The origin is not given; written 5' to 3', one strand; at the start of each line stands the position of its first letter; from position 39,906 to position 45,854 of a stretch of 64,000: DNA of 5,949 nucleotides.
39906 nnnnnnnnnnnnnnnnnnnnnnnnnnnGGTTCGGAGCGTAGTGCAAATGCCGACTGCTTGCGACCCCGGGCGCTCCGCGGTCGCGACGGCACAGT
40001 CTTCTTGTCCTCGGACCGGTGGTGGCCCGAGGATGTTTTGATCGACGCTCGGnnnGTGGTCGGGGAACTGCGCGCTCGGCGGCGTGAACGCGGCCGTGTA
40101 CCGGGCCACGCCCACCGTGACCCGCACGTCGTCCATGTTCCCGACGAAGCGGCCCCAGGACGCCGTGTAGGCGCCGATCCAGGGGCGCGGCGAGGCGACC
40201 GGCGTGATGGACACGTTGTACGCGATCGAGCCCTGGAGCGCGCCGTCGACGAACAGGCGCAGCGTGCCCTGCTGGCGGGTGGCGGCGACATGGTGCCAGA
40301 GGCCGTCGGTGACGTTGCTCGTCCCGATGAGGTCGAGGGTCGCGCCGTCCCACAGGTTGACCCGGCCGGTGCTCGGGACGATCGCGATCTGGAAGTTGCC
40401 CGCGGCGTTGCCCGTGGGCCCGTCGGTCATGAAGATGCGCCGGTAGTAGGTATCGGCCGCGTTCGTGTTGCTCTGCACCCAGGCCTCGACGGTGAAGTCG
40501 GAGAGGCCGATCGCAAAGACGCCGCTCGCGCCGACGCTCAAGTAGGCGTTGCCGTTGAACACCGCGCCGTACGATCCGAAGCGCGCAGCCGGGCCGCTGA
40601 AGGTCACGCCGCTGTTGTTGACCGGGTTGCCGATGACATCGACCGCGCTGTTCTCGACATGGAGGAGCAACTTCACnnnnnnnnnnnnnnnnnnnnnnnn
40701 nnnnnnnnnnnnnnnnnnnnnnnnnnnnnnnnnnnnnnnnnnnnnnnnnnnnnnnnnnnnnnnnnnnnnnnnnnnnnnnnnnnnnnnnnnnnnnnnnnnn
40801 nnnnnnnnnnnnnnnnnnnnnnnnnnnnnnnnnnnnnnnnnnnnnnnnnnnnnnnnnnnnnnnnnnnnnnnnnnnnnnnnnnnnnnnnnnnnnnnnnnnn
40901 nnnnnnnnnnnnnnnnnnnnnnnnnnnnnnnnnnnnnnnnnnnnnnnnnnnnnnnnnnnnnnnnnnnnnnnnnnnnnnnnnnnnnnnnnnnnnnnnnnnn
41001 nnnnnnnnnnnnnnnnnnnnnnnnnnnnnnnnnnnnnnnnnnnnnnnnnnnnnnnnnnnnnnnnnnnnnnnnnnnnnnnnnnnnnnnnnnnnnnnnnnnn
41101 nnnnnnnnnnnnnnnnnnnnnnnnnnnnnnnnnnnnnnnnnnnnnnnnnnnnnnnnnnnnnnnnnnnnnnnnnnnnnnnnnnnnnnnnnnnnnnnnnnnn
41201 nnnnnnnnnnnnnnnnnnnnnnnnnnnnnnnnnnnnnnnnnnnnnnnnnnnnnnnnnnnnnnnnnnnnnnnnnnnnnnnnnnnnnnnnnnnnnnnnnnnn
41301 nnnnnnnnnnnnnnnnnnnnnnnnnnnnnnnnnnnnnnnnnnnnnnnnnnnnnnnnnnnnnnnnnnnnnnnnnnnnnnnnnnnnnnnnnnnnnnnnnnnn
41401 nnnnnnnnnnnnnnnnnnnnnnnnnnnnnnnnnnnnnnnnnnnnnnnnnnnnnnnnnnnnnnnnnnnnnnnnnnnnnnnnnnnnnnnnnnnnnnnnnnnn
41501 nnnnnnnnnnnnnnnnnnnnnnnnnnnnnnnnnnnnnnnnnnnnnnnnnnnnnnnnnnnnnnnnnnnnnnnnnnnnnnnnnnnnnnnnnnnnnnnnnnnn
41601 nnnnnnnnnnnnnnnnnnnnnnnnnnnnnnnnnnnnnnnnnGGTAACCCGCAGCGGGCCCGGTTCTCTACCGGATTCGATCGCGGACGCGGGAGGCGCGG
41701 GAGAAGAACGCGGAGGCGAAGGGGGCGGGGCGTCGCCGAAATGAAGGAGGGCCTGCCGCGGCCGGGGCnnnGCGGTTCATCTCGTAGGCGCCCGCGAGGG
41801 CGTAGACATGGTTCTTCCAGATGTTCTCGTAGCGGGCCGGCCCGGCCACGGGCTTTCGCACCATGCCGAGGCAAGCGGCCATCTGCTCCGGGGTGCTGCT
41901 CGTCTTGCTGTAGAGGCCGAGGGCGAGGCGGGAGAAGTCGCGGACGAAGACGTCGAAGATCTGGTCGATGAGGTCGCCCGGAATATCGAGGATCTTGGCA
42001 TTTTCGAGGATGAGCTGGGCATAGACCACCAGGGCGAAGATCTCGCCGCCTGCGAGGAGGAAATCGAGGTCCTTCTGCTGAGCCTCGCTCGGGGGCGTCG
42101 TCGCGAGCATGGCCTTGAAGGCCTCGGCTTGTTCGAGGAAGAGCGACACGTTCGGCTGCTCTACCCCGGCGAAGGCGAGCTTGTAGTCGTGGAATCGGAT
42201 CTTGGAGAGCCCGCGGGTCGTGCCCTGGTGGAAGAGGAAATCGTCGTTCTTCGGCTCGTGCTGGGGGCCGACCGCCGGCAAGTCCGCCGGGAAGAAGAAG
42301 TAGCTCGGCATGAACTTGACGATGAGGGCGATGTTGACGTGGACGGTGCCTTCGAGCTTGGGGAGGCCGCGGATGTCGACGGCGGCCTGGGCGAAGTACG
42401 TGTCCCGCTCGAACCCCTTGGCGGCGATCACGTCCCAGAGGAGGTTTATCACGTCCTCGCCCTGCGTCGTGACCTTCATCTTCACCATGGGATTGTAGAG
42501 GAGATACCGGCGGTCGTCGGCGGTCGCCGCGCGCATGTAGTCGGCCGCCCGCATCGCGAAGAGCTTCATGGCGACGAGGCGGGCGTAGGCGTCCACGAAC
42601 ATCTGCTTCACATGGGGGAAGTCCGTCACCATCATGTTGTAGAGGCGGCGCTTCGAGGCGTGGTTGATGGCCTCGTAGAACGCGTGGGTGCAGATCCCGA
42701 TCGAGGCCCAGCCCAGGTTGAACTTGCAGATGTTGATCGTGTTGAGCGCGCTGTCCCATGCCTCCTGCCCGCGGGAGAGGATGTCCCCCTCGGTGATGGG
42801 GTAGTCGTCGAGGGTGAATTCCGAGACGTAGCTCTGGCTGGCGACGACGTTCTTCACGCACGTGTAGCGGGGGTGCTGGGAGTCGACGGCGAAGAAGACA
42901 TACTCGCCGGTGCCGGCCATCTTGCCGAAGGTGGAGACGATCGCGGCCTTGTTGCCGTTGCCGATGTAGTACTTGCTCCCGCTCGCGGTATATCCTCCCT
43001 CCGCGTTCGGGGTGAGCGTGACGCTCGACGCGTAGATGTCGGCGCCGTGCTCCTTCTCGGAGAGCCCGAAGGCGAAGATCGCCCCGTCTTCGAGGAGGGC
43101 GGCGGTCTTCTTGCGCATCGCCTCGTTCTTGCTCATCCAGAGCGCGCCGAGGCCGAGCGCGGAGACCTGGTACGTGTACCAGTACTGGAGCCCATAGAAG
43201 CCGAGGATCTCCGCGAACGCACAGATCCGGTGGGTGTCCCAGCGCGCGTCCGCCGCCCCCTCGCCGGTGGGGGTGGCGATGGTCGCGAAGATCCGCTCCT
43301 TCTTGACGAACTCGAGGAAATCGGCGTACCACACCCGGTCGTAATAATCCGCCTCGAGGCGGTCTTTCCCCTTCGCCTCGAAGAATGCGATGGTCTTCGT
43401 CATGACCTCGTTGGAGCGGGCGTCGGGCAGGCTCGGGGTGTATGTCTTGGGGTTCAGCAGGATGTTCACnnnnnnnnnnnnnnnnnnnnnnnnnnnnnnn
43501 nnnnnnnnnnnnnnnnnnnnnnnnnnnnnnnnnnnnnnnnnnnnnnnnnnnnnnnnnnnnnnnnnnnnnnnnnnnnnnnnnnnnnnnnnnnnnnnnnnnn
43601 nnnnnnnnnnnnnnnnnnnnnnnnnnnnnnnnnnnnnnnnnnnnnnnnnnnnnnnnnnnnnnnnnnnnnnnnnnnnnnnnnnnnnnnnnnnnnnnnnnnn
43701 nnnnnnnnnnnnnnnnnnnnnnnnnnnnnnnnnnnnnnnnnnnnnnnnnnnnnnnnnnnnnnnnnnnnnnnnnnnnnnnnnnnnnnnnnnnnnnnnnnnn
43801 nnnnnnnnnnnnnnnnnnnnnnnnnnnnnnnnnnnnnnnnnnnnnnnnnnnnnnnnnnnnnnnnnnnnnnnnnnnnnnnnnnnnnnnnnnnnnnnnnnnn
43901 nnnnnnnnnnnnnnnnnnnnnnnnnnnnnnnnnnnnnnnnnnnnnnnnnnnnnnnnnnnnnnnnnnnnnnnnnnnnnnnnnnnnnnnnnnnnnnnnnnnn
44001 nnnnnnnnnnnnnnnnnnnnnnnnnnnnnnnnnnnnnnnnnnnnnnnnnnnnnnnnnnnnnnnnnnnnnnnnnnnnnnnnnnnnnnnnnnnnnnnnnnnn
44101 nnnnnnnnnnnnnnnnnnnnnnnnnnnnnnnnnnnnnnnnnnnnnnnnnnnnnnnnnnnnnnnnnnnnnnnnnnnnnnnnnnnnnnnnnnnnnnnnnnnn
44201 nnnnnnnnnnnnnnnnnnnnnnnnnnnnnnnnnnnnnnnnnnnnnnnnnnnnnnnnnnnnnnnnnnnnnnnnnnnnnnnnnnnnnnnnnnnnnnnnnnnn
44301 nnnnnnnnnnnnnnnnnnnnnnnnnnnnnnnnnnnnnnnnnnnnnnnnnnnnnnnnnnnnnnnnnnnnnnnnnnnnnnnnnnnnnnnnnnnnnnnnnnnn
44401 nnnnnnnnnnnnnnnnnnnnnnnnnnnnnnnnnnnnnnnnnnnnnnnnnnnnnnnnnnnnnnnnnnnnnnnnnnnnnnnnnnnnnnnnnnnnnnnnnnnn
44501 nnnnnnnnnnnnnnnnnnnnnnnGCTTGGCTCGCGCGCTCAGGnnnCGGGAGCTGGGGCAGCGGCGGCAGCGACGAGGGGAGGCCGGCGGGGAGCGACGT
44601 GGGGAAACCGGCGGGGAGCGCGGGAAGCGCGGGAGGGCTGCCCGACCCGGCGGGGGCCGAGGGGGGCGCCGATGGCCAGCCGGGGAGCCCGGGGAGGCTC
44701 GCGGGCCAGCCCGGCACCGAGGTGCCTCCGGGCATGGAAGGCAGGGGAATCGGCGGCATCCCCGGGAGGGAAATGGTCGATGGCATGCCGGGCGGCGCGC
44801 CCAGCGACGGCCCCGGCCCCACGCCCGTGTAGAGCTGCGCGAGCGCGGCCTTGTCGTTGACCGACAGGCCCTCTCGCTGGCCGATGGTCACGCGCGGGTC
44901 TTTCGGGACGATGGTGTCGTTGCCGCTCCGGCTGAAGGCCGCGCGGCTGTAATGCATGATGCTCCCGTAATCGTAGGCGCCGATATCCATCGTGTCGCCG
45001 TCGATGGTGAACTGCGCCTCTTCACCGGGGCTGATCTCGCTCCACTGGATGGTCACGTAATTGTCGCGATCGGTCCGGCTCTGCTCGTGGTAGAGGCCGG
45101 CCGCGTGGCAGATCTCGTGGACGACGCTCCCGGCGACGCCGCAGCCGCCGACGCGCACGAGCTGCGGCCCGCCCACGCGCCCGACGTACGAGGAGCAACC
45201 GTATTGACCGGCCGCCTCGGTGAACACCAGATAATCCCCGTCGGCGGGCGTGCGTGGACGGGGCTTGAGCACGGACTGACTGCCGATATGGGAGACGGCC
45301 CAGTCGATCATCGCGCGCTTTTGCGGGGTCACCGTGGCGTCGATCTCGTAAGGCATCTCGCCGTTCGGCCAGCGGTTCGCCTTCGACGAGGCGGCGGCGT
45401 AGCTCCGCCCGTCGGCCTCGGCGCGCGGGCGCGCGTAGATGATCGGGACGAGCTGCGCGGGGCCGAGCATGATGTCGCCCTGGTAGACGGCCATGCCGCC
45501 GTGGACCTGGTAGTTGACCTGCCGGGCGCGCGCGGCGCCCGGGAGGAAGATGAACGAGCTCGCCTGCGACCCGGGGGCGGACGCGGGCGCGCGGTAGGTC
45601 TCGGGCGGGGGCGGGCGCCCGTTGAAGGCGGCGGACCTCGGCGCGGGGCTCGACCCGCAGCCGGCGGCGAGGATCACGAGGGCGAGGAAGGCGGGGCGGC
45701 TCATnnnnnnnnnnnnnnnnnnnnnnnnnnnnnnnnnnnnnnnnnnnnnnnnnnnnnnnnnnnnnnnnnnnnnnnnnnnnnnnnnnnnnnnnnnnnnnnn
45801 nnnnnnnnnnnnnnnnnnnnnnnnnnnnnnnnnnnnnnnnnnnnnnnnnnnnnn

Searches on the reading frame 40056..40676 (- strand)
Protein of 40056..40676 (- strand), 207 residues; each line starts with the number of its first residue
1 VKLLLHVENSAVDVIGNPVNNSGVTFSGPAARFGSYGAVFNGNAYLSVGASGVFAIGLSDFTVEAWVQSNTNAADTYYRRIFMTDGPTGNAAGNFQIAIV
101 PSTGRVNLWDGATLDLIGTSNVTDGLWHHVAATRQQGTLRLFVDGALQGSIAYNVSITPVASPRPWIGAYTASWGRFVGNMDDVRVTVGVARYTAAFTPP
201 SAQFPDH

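Call 18: search_protein_families(library=pfam, proteins=[window:40056-40676:-], max_evalue=0.001)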
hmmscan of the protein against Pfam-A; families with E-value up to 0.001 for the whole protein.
window:40056-40676:- (207 aa): 2 families
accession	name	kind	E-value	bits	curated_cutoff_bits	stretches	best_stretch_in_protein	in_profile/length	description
PF13385.13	Laminin_G_3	-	7.4e-22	78.6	27.6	1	41-186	2-140/151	Concanavalin A-like lectin/glucanases superfamily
PF02210.31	Laminin_G_2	-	6.7e-06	27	22.9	1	105-186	33-123/126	Laminin G domain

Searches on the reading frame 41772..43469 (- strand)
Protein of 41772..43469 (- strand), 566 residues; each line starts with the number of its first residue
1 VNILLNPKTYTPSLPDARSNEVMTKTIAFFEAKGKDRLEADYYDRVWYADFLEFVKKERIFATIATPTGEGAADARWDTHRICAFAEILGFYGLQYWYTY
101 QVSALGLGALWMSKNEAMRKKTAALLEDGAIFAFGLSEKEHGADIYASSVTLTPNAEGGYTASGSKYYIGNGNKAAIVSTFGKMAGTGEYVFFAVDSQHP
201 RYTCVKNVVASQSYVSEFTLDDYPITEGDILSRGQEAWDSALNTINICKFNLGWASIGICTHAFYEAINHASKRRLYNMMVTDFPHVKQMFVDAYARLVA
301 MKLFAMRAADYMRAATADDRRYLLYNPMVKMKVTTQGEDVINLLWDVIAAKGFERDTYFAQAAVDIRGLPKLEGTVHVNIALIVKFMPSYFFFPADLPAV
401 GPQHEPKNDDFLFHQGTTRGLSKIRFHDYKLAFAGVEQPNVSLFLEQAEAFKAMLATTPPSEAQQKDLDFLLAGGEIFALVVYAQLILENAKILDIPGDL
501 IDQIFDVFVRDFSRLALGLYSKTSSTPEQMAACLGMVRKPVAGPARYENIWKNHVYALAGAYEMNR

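Call 18: search_protein_families(library=pfam, proteins=[window:41772-43469:-], max_evalue=0.001)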
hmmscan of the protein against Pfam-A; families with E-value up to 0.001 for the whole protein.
window:41772-43469:- (566 aa): 2 families
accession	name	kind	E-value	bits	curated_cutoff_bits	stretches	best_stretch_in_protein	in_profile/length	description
PF00441.29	Acyl-CoA_dh_1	-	7.6e-17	62.3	22.4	1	238-385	4-147/150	Acyl-CoA dehydrogenase, C-terminal domain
PF02770.24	Acyl-CoA_dh_M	-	3.9e-06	27.4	33.3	1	133-201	1-72/97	Acyl-CoA dehydrogenase, middle domain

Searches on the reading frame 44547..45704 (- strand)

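Call 18: search_protein_families(library=pfam, proteins=[window:44547-45704:-], max_evalue=0.001)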
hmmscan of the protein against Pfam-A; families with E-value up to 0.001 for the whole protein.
window:44547-45704:- (386 aa): 1 family
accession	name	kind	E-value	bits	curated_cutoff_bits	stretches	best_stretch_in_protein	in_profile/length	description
PF01400.30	Astacin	-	2.6e-46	158.1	22.5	1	111-292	1-186/189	Astacin (Peptidase family M12A)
